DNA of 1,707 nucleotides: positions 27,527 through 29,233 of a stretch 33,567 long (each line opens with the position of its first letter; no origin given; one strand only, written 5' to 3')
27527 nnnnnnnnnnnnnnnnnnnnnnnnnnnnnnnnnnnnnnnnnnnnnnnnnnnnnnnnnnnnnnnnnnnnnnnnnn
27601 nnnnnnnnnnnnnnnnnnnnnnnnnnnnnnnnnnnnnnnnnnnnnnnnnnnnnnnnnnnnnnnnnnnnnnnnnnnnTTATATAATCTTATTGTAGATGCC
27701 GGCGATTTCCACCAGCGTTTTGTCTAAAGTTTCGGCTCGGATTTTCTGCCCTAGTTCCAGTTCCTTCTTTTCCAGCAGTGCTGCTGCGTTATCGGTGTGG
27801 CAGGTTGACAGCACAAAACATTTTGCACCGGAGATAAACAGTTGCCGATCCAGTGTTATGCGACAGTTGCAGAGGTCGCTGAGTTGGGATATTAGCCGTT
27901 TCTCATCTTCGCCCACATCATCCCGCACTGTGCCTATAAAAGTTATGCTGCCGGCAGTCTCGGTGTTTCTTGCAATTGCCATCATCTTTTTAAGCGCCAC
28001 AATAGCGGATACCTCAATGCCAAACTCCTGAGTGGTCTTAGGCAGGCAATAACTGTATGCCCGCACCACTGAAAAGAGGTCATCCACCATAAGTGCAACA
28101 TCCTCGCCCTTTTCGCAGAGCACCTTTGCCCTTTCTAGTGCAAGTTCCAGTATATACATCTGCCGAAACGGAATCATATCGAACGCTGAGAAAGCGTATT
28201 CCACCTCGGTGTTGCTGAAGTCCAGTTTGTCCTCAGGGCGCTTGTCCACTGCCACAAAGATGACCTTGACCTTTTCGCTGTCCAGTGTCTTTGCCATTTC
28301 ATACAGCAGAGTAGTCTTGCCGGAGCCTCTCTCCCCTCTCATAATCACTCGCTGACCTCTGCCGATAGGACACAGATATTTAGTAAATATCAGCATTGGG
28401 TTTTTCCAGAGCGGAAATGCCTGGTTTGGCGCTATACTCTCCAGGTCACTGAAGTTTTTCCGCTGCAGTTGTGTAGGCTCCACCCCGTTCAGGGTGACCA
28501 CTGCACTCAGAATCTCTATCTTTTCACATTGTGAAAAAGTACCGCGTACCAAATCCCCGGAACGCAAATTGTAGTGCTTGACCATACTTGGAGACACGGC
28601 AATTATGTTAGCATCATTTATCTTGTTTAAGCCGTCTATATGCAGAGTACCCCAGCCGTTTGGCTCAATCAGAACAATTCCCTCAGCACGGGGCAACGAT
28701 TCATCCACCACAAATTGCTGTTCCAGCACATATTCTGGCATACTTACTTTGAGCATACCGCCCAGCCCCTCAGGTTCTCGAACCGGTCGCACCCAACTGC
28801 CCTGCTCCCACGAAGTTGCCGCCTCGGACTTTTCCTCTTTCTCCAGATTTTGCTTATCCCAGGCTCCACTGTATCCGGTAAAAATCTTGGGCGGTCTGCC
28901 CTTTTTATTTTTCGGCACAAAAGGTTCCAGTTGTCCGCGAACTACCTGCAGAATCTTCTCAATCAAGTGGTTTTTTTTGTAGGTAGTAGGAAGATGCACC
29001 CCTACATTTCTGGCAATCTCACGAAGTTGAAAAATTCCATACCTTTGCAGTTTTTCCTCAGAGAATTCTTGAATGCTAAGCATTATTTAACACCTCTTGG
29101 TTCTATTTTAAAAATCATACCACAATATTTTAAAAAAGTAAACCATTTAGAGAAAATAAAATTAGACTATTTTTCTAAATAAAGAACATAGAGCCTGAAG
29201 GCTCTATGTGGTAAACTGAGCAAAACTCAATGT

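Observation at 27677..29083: Stand-alone, highly diverged Rho paralog with altered catalytic and RNA-translocation motifs, embedded between sleB-ypeB and gerABC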

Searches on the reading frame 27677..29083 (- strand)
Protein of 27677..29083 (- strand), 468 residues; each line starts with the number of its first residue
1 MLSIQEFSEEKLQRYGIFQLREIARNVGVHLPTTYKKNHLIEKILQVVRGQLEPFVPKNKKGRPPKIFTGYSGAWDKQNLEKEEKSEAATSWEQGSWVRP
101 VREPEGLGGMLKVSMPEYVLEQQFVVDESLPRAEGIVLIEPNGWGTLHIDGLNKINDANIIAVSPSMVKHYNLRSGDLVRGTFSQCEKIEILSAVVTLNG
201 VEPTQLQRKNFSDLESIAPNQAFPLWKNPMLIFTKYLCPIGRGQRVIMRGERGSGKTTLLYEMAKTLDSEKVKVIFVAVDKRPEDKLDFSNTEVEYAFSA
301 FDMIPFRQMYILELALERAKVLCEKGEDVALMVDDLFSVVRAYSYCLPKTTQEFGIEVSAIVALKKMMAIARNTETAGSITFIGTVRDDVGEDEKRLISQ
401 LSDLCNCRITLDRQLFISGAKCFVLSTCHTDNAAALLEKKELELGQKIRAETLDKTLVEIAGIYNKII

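Call 3: search_protein_families(library=pfam, proteins=[window:27677-29083:-], max_evalue=1)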
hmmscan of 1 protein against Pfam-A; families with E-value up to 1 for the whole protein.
window:27677-29083:- (468 aa): 33 families (the best 25 are shown)
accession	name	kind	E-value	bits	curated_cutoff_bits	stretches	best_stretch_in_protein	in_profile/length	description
PF00006.31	ATP-synt_ab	-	2.4e-17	63.7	29.5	1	237-419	8-201/213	ATP synthase alpha/beta family, nucleotide-binding domain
PF07497.18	Rho_RNA_bind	-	9.5e-07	29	27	1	134-203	2-72/73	Rho termination factor, RNA-binding domain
PF01637.24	ATPase_2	-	1.2e-05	25.7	33.2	1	249-340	26-123/225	ATPase domain predominantly from Archaea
PF13173.12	AAA_14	-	4.7e-05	23.8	27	1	246-291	5-49/129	AAA domain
PF07498.18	Rho_N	-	6.2e-05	23.3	24.9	1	12-46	2-36/43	Rho termination factor, N-terminal domain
PF00448.28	SRP54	-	0.00063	19.9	22.7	1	246-280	4-38/196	SRP54-type protein, GTPase domain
PF00005.33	ABC_tran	-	0.0014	19.7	25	1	240-305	8-72/137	ABC transporter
PF05729.18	NACHT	-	0.002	18.4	26.7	1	245-272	2-29/167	NACHT domain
PF13401.12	AAA_22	-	0.0023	18.7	27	1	249-281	11-43/130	AAA domain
PF13604.12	AAA_30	-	0.0027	17.9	27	1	246-287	21-62/191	AAA domain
PF00437.27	T2SSE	-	0.0032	16.6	24.9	1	246-277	145-176/370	Type II/IV secretion system protein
PF13191.12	AAA_16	-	0.0037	18.2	32.6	1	235-275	14-56/167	AAA ATPase domain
PF20720.3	nSTAND3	-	0.0042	17.2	27.2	1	245-285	19-56/155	Novel STAND NTPase 3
PF01656.29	CbiA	-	0.0061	17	25.4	1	251-405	7-100/125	CobQ/CobB/MinD/ParA nucleotide binding domain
PF25199.1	nSTAND_NTPase5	-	0.0084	16.4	34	1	245-284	43-83/145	Novel STAND NTPase 5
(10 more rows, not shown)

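Call 4: search_protein_families(library=ncbifam, proteins=[window:27677-29083:-], max_evalue=1)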
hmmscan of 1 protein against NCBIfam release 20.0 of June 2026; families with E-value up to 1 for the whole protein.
window:27677-29083:- (468 aa): 52 families (the best 25 are shown)
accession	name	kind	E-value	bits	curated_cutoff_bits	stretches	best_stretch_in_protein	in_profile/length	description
NF006886.1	PRK09376.1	equivalog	4.6e-46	157.4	315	1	10-415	4-346/413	transcription termination factor Rho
TIGR00767.1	rho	equivalog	2e-43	148.8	509.45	1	10-415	4-346/415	transcription termination factor Rho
NF041509.1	paralog_Rho2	exception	4.1e-38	131.6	628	1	145-415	12-293/360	transcription termination factor Rho, short form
NF045863.1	glide_MMOB1660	exception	3.4e-07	29.6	600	1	237-343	133-247/515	MMOB1660 family gliding motility ATPase complex subunit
NF040574.1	T3SS_ATP_VscN2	exception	3.8e-07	29.4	750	1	237-398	140-305/420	type III secretion system ATPase VscN2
NF005523.0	PRK07165.1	equivalog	1.2e-06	27.5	414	1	236-336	138-244/509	ATP F0F1 synthase subunit alpha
TIGR03496.1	FliI_clade1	equivalog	1.7e-06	27.1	619.1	1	237-415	131-319/414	flagellar protein export ATPase FliI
TIGR03608.1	L_ocin_972_ABC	subfamily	2.9e-05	23.6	254.85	1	232-319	13-104/206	putative bacteriocin export ABC transporter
NF005535.1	PRK07196.1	equivalog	3.9e-05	22.8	715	1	238-417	152-340/434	flagellar protein export ATPase FliI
NF009884.0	PRK13343.1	equivalog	5.7e-05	21.9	554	1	237-282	158-203/507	F0F1 ATP synthase subunit alpha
NF045936.2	MSC_0619_alpha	exception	7.8e-05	21.5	520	1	233-285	131-183/505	MSC_0619 family F1-like ATPase alpha subunit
TIGR03497.1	FliI_clade2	equivalog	0.00012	21.2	629.8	1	239-415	133-317/413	flagellar protein export ATPase FliI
NF041000.1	ATPase_ComGA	equivalog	0.00037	19.6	300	1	246-275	131-161/267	competence type IV pilus ATPase ComGA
TIGR00962.1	atpA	equivalog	0.00041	19.2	484.45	1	236-281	154-201/503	F0F1 ATP synthase subunit alpha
TIGR01026.1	fliI_yscN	subfamily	0.00051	18.9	379.5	1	237-416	157-344/440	FliI/YscN family ATPase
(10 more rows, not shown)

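Call 5: search_solved_structures(query=window:27677-29083:-, max_evalue=0.01, show_alignments=2)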
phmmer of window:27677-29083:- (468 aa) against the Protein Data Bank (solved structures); distinct sequences matched with E-value up to 0.01: 37.
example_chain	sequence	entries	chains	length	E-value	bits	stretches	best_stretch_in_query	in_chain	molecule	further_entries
3l0o_A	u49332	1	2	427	6e-35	124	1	133-416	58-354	Transcription termination factor rho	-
8hsj_A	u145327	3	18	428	7.7e-29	103.8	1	109-414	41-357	Transcription termination factor Rho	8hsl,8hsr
7oqh_A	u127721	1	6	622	1.2e-26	96.6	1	161-415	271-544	Transcription termination factor Rho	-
8q3p_a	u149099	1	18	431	1.3e-24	89.9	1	118-414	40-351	Transcription termination factor Rho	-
8q3q_a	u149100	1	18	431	1.3e-24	89.9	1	118-414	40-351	Transcription termination factor Rho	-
1pv4_A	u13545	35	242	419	1.3e-24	89.9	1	118-414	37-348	Transcription termination factor rho | Rho transcription termination factor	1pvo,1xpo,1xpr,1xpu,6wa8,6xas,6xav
5jji_A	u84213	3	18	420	1.3e-24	89.9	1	118-414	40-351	Transcription termination factor Rho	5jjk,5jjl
3ice_A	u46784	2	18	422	1.4e-24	89.8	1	118-414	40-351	Transcription termination factor rho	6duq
2ht1_A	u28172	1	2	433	1.5e-24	89.7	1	118-414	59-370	Transcription termination factor rho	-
9ff7_A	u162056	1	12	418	6.5e-24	87.6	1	118-414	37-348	Transcription termination factor Rho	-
8pex_A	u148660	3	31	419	2.1e-23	85.9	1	118-414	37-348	Transcription termination factor Rho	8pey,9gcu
6q45_A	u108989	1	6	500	2.2e-06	29.9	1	237-451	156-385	ATP synthase subunit alpha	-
9nvl_A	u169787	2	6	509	0.00016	23.7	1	206-435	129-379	ATPase Hybrid F1 with the ancestral core domains Chain A | ATPase hybrid F1 with the ancestral core domains alpha chains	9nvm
9io5_D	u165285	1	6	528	0.0003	22.8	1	234-343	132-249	G1-ATPase subunit alpha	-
5ik2_A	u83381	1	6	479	0.00081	21.4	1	237-424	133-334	ATP synthase subunit alpha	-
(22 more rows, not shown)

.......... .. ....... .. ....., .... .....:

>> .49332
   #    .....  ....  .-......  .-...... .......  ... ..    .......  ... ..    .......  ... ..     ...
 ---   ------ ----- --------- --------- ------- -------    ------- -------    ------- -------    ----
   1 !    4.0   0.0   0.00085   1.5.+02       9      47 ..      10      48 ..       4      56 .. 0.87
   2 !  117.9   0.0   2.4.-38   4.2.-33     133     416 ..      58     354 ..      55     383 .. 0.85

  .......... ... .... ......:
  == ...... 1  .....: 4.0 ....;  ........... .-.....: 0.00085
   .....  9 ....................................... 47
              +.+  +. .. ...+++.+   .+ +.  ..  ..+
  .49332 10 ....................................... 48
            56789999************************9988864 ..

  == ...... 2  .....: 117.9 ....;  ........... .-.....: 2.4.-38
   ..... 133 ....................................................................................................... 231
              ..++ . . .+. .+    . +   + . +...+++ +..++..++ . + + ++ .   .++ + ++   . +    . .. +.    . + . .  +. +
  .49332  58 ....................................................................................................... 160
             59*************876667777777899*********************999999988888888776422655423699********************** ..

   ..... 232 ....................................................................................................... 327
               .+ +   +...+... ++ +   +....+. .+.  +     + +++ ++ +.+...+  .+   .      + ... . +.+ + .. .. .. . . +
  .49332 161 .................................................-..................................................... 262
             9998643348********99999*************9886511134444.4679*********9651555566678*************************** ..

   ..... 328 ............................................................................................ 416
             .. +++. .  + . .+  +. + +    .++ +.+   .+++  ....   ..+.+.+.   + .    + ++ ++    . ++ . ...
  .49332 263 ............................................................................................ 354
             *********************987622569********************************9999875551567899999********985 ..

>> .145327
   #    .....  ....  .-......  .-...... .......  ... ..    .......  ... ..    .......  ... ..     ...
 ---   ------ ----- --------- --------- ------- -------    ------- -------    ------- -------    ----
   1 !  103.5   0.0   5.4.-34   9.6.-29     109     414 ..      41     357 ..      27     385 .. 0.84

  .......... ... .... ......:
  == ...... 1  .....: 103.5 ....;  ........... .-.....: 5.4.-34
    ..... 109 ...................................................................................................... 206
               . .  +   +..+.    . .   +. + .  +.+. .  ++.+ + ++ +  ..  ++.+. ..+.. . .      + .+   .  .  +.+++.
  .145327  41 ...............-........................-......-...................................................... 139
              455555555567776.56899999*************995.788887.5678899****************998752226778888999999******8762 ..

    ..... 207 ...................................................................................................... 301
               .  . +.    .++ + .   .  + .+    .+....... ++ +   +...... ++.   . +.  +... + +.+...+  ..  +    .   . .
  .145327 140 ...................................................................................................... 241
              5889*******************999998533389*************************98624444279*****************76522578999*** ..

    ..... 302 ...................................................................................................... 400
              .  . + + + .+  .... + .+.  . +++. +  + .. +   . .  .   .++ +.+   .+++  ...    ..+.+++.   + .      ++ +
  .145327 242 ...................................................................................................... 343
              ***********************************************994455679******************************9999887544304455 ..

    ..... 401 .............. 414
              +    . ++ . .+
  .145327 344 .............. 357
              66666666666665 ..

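Call 9: find_homologous_proteins(query=window:27677-29083:-, max_evalue=0.00001)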
Query window:27677-29083:- (468 aa): 2300 proteins with E <= 0.00001 among 8000 candidates; the best 120 are listed.
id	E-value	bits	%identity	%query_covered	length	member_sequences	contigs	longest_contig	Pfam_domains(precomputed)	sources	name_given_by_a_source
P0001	0.0e+0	1049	100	100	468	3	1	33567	PF07497.19,PF00006.32,PF01637.25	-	-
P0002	1.3e-160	553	53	99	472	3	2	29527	PF00006.32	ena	-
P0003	4.7e-158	545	54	99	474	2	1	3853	PF00006.32,PF13401.13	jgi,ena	-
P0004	6.0e-158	544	53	98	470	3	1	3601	PF00006.32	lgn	-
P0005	3.6e-141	489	47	99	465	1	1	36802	PF07498.19,PF00006.32,PF01637.25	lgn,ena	-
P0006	5.6e-133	462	47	99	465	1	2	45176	PF07498.19,PF00006.32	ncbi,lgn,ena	-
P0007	1.6e-123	431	45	99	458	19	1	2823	-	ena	-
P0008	5.1e-119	416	44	100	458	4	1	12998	-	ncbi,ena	-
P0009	3.3e-117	410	43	99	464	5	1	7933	PF07498.19,PF00006.32,PF01637.25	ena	-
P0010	2.3e-116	407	44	98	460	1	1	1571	PF07498.19,PF00006.32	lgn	-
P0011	1.1e-108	382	42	99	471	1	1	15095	PF07498.19,PF00006.32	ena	-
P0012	2.8e-107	377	41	99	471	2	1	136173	PF07498.19,PF00006.32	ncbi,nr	ncbi:MAG: hypothetical protein IJ837_01620 [Clostridia bacterium]|nr:hypothetical protein [Clostridi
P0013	3.8e-106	374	43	99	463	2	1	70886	PF00006.32,PF01637.25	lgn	-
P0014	5.3e-106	373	42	99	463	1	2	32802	PF07498.19,PF00006.32,PF01637.25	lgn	-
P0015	1.2e-105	372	41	99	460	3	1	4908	PF07498.19,PF00006.32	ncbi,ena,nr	ncbi:MAG: Rho termination factor N-terminal domain-containing protein [Clostridia bacterium]|nr:Rho 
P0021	1.7e-75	273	37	93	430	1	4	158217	PF07498.19,PF00006.32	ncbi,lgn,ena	-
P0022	8.9e-75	270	38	87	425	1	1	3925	PF07498.19,PF00006.32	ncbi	-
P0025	2.0e-72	262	37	87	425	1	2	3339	PF07498.19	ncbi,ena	-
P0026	2.0e-55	206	33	97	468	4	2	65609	PF00006.32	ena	-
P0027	3.4e-53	199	29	97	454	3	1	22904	PF07498.19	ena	-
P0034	2.0e-39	154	31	66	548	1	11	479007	PF07497.19,PF07498.19,PF00006.32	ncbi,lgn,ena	-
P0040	3.0e-39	153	29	88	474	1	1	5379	PF07497.19,PF00006.32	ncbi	-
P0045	3.8e-38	149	31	66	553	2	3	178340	PF07497.19,PF07498.19,PF00006.32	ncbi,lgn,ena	-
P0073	1.5e-36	144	29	93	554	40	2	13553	PF07497.19,PF07498.19,PF00006.32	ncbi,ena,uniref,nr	ncbi:MAG: transcription termination factor Rho [Firmicutes bacterium]|uniref:Transcription terminati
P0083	5.7e-36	142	29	90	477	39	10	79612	PF07497.19,PF00006.32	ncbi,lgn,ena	-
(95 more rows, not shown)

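Call 12: find_encoding_contigs(protein=P0021, flank=10000, max_places=3)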
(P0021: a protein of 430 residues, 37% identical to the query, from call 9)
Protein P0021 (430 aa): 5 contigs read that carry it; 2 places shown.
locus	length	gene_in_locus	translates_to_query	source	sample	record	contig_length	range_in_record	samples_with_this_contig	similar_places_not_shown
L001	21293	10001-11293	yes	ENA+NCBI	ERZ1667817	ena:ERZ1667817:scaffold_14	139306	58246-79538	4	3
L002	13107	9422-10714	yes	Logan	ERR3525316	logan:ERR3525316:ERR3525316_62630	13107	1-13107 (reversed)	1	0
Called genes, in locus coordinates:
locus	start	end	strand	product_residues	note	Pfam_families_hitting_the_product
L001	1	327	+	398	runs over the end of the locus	-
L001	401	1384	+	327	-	PF01734:Patatin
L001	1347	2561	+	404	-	PF00753:Lactamase_B (faint)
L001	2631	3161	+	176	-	PF01202:SKI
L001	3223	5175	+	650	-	PF00456:Transketolase_N, PF13292:DXP_synthase_N (faint), PF00676:E1_dh, PF02779:Transket_pyr, PF02780:Transketolase_C, PF22613:Transketolase_C_1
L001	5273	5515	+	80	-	PF06257:VEG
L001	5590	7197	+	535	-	PF12673:SipL (weak)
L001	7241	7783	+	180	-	PF09551:Spore_II_R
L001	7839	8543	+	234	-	PF01471:PG_binding_1, PF09374:PG_binding_3 (faint), PF07486:Hydrolase_2, PF00397:WW (weak)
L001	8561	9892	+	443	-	PF20769:YPEB_N, PF14620:YPEB_PepSY1-2, PF03413:PepSY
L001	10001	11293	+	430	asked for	PF07498:Rho_N (faint), PF00006:ATP-synt_ab (weak)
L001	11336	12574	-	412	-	PF25198:Spore_GerAC_N, PF05504:Spore_GerAC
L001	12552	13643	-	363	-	PF03845:Spore_permease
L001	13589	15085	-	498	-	PF03323:GerA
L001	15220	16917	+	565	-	PF00749:tRNA-synt_1c, PF03950:tRNA-synt_1c_C, PF20974:tRNA-synt_1c_C2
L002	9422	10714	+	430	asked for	PF07498:Rho_N (faint), PF00006:ATP-synt_ab (weak)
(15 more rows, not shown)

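Call 13: find_encoding_contigs(protein=P0012, flank=10000, max_places=2)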
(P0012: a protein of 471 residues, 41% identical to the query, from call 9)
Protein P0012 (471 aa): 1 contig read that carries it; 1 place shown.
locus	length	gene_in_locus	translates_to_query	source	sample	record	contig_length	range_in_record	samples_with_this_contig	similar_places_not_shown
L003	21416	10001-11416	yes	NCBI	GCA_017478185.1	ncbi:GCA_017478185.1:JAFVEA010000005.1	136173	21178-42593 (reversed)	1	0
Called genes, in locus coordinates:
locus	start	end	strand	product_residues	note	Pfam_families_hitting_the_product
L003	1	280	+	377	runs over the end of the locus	-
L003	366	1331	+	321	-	PF01734:Patatin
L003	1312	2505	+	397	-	PF00753:Lactamase_B (faint)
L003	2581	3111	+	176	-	PF01202:SKI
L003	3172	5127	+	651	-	PF00456:Transketolase_N, PF02779:Transket_pyr, PF02780:Transketolase_C, PF22613:Transketolase_C_1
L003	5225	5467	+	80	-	PF06257:VEG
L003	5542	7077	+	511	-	PF12673:SipL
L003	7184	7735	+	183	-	PF09551:Spore_II_R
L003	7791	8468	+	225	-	PF01471:PG_binding_1, PF09374:PG_binding_3 (faint), PF07486:Hydrolase_2, PF00397:WW (weak)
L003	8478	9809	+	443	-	PF20769:YPEB_N, PF14620:YPEB_PepSY1-2, PF03413:PepSY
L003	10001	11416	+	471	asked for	PF07498:Rho_N (faint), PF00006:ATP-synt_ab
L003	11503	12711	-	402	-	PF25198:Spore_GerAC_N, PF05504:Spore_GerAC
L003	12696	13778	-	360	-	PF03845:Spore_permease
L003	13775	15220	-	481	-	PF03323:GerA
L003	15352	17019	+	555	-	PF00749:tRNA-synt_1c, PF03950:tRNA-synt_1c_C, PF20974:tRNA-synt_1c_C2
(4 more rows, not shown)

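Call 14: find_encoding_contigs(protein=P0026, flank=10000, max_places=2)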
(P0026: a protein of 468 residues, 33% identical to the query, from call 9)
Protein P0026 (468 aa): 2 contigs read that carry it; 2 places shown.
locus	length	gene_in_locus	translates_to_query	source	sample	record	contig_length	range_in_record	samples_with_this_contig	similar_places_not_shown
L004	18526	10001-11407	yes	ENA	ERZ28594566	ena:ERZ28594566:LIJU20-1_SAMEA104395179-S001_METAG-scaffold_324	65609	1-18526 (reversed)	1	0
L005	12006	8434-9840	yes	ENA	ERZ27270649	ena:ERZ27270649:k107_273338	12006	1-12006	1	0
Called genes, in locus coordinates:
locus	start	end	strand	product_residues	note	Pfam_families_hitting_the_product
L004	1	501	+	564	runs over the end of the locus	PF00639:Rotamase (weak)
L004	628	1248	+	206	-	-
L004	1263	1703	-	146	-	-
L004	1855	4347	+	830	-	PF14808:TMEM164, PF00005:ABC_tran, PF13304:AAA_21 (faint)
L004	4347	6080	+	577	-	PF09847:12TM_1 (weak)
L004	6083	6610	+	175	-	-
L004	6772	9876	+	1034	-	-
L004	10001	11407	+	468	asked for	PF00006:ATP-synt_ab (faint)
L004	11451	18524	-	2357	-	?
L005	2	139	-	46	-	?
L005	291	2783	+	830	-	PF14808:TMEM164, PF00005:ABC_tran, PF13304:AAA_21 (faint)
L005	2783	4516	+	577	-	PF09847:12TM_1 (weak)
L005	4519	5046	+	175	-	-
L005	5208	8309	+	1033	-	PF07523:Big_3 (weak)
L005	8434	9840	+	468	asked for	PF00006:ATP-synt_ab (faint)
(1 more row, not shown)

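Call 21: find_encoding_contigs(protein=P0001, flank=1000, max_places=5)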
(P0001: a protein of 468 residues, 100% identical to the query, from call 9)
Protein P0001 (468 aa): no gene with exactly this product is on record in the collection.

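Call 22: list_cluster_members(proteins=[P0001, P0006, P0008, P0012, P0015, P0021, P0022, P0025, P0005, P0013])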
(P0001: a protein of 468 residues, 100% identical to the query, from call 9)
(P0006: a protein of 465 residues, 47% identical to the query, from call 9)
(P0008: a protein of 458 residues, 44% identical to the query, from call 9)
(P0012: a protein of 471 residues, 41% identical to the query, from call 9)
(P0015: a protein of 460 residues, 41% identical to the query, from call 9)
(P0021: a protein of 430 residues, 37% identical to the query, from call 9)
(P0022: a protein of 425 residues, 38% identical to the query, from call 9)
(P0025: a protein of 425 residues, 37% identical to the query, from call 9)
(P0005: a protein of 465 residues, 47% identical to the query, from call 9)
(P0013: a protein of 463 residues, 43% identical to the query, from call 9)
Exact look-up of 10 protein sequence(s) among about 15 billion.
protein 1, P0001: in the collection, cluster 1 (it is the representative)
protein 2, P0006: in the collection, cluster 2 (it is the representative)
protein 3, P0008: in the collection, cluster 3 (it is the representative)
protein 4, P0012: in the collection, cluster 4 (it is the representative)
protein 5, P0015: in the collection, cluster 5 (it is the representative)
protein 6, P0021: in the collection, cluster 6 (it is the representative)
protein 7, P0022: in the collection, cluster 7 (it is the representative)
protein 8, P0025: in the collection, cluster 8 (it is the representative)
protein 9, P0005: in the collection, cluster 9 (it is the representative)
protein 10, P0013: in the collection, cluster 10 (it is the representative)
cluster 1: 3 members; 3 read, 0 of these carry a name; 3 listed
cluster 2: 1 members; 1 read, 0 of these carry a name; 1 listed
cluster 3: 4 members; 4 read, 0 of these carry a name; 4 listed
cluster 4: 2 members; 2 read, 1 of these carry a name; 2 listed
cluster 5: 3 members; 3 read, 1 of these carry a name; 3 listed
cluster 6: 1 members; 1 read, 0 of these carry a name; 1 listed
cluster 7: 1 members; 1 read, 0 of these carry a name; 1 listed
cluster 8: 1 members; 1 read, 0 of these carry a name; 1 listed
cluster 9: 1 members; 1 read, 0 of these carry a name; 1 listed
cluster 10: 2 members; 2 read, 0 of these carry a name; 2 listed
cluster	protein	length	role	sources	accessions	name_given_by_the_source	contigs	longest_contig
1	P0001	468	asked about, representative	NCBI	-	-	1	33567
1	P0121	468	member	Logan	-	-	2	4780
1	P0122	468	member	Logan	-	-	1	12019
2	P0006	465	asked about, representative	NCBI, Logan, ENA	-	-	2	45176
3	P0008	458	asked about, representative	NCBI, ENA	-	-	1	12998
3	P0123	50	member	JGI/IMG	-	-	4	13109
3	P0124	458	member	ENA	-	-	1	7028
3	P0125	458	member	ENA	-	-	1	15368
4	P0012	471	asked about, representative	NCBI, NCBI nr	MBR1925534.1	MAG: hypothetical protein IJ837_01620 [Clostridia bacterium] | hypothetical protein [Clostridia bacterium]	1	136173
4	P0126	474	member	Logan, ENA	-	-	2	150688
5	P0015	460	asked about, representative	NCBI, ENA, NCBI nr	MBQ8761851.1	MAG: Rho termination factor N-terminal domain-containing protein [Clostridia bacterium] | Rho termination factor N-terminal domain-containing protein [Clostridia bacterium]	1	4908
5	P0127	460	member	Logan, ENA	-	-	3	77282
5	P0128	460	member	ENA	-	-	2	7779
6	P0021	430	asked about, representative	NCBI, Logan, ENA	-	-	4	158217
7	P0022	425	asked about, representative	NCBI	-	-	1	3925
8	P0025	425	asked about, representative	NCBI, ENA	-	-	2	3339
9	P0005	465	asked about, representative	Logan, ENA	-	-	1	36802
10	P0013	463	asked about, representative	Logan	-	-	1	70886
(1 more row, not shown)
